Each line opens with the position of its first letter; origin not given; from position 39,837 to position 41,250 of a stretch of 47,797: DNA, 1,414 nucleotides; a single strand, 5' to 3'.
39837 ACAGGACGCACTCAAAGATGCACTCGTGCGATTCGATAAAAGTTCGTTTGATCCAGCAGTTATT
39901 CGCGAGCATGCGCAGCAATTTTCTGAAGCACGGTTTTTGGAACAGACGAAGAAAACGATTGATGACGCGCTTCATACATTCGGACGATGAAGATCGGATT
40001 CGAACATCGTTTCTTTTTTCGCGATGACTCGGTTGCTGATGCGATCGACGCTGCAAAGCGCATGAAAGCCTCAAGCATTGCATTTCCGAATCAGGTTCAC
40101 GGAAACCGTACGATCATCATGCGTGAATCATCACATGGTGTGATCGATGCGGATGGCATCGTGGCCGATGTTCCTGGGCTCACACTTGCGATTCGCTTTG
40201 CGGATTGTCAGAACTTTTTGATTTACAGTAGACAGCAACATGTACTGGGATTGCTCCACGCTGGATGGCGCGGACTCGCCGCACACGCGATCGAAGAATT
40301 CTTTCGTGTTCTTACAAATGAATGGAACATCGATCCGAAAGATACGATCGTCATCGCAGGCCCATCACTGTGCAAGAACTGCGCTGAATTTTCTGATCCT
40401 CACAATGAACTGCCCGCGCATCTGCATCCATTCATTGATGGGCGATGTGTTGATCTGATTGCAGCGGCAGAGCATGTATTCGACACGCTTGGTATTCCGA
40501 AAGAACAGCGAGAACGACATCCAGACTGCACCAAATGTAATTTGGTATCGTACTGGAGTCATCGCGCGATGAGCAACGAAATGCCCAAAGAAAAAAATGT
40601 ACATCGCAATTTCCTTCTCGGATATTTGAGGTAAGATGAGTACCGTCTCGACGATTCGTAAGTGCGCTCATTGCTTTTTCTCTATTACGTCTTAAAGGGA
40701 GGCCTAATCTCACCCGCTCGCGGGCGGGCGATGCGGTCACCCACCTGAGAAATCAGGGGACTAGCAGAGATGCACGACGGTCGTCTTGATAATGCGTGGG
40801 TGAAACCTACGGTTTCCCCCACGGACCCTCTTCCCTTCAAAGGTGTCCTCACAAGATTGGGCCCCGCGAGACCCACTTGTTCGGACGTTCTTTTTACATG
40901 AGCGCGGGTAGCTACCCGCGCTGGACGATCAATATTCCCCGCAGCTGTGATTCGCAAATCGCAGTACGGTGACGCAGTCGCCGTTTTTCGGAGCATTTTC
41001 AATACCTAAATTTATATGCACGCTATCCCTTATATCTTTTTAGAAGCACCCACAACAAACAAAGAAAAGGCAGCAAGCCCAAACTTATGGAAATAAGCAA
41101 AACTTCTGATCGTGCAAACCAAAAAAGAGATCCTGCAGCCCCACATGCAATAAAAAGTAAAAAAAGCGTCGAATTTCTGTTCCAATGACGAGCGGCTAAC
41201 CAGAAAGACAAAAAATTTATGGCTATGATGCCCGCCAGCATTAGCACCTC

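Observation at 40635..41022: Highly structured RNA candidate of about 250 nt in a gene-free gap, not assignable to a standard ncRNA class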

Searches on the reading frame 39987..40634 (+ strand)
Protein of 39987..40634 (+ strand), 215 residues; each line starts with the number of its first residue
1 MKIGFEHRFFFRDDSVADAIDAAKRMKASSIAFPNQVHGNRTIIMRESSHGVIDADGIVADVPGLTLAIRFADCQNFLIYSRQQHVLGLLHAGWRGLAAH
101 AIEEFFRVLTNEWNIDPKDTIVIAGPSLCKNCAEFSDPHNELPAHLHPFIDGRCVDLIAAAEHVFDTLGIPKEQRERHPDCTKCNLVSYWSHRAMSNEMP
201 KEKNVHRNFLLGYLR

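Call 11: find_related_loci(query=window:39987-40631:+, collection=genome_contigs, flank=4000)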
Query window:39987-40631:+ (215 aa) in genome_contigs; peptide patterns used: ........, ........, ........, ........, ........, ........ (x = any residue, [..] = any of these).
190 stretches matched a pattern; 3 encode a relative of the query (tblastn E <= 1e-3); 3 distinct loci.
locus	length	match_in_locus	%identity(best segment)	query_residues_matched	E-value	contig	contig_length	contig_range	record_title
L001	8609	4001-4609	46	10-215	3e-56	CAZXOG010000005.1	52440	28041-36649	MAG TPA_asm: uncultured Candidatus Peribacteria bacterium isolate binchicken_co115_80 genome assembly, contig: NODE_1154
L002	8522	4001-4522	28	30-194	1e-19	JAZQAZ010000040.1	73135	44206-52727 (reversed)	MAG: Clostridia bacterium isolate T1900044642_TS20190108.MAGScoT_cleanbin_000014 SGB_1279_k141_1514268, whole genome sho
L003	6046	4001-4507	28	35-194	1e-18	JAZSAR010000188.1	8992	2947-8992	MAG: Clostridia bacterium isolate T1900044934_TS20190400.MAGScoT_cleanbin_000020 SGB_3433_k141_45264, whole genome shotg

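Call 15: find_encoding_contigs(protein=window:39987-40634:+, flank=3000, max_places=10)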
Protein window:39987-40634:+ (215 aa): no gene with exactly this product is on record in the collection.

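Call 50: search_protein_families(library=pfam, proteins=[window:39987-40631:+], max_evalue=0.1)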
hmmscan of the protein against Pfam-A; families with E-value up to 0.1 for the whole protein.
window:39987-40631:+ (215 aa): 1 family
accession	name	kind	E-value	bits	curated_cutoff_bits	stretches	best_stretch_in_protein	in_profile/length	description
PF02578.20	Cu-oxidase_4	-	6.2e-35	121.2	22.9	1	23-196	38-227/238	Multi-copper polyphenol oxidoreductase laccase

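Call 64: find_homologous_proteins(query=window:39987-40631:+, max_evalue=1e-40)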
Query window:39987-40631:+ (215 aa): 119 proteins with E <= 1e-40 among 1220 candidates.
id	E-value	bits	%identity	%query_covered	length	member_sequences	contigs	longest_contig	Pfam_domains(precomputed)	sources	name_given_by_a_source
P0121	3.3e-146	502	100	100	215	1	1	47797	PF02578.21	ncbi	-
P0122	6.0e-76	272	58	97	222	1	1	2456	PF02578.21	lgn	-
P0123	1.1e-72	262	54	100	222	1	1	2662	PF02578.21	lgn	-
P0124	1.8e-60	222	48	97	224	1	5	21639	PF02578.21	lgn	-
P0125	3.1e-58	214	53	83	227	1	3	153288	PF02578.21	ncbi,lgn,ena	-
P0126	3.2e-57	211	52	88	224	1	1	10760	PF02578.21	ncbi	-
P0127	4.3e-57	211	50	90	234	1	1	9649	PF02578.21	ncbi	-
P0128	5.7e-57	210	48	96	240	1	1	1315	PF02578.21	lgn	-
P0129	2.0e-56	209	54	81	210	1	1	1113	PF02578.21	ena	-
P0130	2.9e-56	208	52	89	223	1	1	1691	PF02578.21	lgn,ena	-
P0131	8.6e-56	206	46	93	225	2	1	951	PF02578.21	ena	-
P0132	7.2e-55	203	50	86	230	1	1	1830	PF02578.21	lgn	-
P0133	1.4e-54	202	46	95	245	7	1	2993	PF02578.21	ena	-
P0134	2.5e-54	202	51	86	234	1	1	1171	PF02578.21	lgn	-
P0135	4.7e-54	201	50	94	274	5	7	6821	PF02578.21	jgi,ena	-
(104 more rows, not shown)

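Call 65: find_encoding_contigs(protein=P0122, flank=2500, max_places=3)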
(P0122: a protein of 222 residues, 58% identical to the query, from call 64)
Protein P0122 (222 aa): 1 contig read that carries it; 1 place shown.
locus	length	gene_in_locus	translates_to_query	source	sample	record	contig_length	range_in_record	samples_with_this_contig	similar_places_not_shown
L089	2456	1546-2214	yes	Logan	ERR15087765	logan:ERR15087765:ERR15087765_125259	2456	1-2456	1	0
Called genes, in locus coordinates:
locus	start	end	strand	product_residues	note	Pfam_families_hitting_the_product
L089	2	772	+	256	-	?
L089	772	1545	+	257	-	PF01256:Carb_kinase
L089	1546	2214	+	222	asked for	PF02578:Cu-oxidase_4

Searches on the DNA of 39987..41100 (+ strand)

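Call 4: search_rna_families(source=window, start=40550, end=41100, threshold=evalue, max_evalue=10, show_alignments=4)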
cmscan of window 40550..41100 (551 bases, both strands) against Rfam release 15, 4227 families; matches with E-value up to 10: 1.
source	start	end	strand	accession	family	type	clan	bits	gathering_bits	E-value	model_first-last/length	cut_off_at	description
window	40641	40795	+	RF00013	6S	Gene;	-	35.3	46.4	1.4e-05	1-187/187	no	6S / SsrS RNA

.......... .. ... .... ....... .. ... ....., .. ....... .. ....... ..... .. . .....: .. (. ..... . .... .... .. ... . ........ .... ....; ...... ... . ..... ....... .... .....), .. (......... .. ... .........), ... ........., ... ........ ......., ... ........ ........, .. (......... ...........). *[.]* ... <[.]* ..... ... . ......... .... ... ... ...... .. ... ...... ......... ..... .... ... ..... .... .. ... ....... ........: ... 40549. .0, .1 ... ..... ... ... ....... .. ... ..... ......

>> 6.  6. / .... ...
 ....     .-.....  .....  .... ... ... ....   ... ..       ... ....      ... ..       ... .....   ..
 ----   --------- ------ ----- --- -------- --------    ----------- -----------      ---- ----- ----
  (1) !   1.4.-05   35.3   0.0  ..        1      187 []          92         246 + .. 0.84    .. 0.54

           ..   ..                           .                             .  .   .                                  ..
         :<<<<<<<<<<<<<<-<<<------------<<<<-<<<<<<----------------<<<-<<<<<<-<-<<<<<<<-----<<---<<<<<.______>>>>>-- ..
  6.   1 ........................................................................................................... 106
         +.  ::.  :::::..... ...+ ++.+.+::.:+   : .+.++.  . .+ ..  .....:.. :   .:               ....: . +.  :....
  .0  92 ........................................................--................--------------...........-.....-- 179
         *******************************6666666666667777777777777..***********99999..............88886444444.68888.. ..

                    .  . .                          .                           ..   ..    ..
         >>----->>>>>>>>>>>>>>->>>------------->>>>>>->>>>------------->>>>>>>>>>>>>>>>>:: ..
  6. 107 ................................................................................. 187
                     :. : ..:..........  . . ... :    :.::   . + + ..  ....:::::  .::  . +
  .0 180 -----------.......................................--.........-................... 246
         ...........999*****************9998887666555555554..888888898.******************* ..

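Call 12: search_rna_families(source=L001, threshold=evalue, max_evalue=1, show_alignments=2)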
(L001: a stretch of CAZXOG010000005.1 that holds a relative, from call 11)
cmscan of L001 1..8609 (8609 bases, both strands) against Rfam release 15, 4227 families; matches with E-value up to 1: 1.
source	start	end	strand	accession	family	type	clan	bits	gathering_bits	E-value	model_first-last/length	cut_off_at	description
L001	4755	4909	+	RF00013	6S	Gene;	-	29.3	46.4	0.006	1-187/187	no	6S / SsrS RNA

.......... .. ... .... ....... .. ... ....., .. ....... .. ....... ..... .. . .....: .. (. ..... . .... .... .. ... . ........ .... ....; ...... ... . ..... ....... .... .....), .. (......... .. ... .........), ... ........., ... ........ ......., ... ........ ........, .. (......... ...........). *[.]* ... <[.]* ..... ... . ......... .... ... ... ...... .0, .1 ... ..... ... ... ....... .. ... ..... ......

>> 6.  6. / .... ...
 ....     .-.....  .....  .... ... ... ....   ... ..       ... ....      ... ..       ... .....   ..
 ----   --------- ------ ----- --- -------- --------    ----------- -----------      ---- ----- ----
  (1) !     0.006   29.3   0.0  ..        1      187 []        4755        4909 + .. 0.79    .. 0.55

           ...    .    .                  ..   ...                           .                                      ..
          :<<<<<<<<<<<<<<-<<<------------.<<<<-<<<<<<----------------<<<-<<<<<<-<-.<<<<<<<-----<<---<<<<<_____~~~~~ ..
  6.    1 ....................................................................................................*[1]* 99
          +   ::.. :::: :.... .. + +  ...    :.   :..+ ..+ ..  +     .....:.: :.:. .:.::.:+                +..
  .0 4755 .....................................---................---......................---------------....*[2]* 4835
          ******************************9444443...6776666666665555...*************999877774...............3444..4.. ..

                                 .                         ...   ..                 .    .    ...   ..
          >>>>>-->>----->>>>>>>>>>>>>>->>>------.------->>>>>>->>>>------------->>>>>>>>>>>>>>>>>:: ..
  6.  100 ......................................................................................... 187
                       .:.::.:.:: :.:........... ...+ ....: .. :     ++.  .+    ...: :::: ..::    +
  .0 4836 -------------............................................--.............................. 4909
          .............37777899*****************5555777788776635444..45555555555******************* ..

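Call 74: build_rna_model(alignment_id=A3)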
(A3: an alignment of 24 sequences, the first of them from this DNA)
Model R1 built from alignment A3 (24 sequences, 167 columns); structure: RNAalifold consensus.
model positions 156; base pairs 40; branch points 1; effective number of sequences 2.08; information 0.59 bits per position. Calibrated on 0.2 Mb of random sequence (short: E-values are rough).
structure used (alignment columns):
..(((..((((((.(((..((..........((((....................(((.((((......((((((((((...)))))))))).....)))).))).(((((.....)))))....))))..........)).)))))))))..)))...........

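Call 75: search_with_rna_model(model_id=R1, sources=[window, L089, L002, L003, L005, L006, L007, L008, L009, L010, L011, L012, L014, L015, L017, L018, L019, L020, L021, L022, L023, L024, L025, L027, L028, L030, L031, L032, L033, L034, L036, L037, L039, L040, L041, L042, L043, L044, L045, L046, L047, L048, L049, L051, L052, L053, L054, L055, L057, L058, L061, L063, L064, L065, L067, L069, L070, L071, L072, L073, L074, L079, L083], max_evalue=1)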
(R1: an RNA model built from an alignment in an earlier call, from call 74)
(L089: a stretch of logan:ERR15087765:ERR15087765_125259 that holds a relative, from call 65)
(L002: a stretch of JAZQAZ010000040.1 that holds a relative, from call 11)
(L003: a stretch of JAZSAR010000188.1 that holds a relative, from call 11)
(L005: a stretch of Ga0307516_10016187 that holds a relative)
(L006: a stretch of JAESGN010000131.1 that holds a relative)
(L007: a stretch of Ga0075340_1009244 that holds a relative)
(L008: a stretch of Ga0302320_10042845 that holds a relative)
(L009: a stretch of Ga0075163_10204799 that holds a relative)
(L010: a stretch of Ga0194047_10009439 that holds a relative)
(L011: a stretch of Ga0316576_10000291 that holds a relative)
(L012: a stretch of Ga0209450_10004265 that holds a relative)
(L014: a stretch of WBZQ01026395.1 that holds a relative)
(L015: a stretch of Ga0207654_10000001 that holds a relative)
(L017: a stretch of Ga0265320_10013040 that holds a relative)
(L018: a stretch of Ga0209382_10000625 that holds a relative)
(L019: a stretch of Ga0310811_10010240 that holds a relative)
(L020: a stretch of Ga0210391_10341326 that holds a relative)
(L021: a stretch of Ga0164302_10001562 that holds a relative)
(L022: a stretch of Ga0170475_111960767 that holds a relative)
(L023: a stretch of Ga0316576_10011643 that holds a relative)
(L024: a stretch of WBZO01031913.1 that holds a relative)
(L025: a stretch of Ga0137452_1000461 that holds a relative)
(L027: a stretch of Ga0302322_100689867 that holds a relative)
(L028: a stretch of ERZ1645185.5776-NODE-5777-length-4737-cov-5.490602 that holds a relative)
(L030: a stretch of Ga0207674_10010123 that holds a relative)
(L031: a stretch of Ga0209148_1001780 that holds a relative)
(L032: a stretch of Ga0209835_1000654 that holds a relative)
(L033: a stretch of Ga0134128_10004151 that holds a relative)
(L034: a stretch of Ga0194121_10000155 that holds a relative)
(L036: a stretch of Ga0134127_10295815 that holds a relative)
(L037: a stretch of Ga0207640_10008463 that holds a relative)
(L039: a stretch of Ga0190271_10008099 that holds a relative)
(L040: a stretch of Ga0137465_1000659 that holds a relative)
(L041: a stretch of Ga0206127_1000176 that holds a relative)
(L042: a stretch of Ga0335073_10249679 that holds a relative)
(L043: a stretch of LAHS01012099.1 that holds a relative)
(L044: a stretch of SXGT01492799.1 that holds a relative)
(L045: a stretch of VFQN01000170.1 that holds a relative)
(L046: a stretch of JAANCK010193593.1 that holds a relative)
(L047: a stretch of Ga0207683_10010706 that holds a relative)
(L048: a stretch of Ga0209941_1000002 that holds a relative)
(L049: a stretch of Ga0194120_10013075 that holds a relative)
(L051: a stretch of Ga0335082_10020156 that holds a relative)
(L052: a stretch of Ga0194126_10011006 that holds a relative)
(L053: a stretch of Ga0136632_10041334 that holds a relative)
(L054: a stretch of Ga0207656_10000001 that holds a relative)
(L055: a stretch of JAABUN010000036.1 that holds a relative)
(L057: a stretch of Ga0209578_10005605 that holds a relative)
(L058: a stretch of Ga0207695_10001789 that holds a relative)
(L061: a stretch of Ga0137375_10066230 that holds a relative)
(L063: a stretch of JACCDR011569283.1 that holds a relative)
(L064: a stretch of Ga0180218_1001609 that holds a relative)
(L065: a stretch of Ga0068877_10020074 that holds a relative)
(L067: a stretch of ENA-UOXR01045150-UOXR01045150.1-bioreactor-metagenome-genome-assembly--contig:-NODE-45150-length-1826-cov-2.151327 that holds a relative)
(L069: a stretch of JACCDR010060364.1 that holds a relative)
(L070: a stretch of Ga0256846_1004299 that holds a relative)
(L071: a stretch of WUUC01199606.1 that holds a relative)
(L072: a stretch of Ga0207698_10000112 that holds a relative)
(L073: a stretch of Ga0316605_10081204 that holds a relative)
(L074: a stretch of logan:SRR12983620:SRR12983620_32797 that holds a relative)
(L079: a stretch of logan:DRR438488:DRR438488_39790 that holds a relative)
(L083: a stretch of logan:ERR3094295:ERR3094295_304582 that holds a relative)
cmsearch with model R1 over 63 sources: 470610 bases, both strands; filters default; matches with E-value up to 1: 4.
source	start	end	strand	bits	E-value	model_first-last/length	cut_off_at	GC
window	40643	40798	+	139.7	3.3e-32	1-156/156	no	0.55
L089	2222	2374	+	119.2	4.3e-27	1-156/156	no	0.51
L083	1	144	+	110.6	5.9e-25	13-156/156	5'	0.57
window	40637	40792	-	25.1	0.0012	1-156/156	no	0.54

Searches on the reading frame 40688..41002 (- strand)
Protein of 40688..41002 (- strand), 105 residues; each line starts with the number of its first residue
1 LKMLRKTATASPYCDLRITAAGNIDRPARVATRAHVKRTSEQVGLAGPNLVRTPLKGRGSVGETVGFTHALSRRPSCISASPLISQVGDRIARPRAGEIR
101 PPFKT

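Call 50: search_protein_families(library=pfam, proteins=[window:40688-41002:-], max_evalue=0.1)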
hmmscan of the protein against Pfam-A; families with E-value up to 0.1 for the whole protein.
window:40688-41002:- (105 aa): 0 families
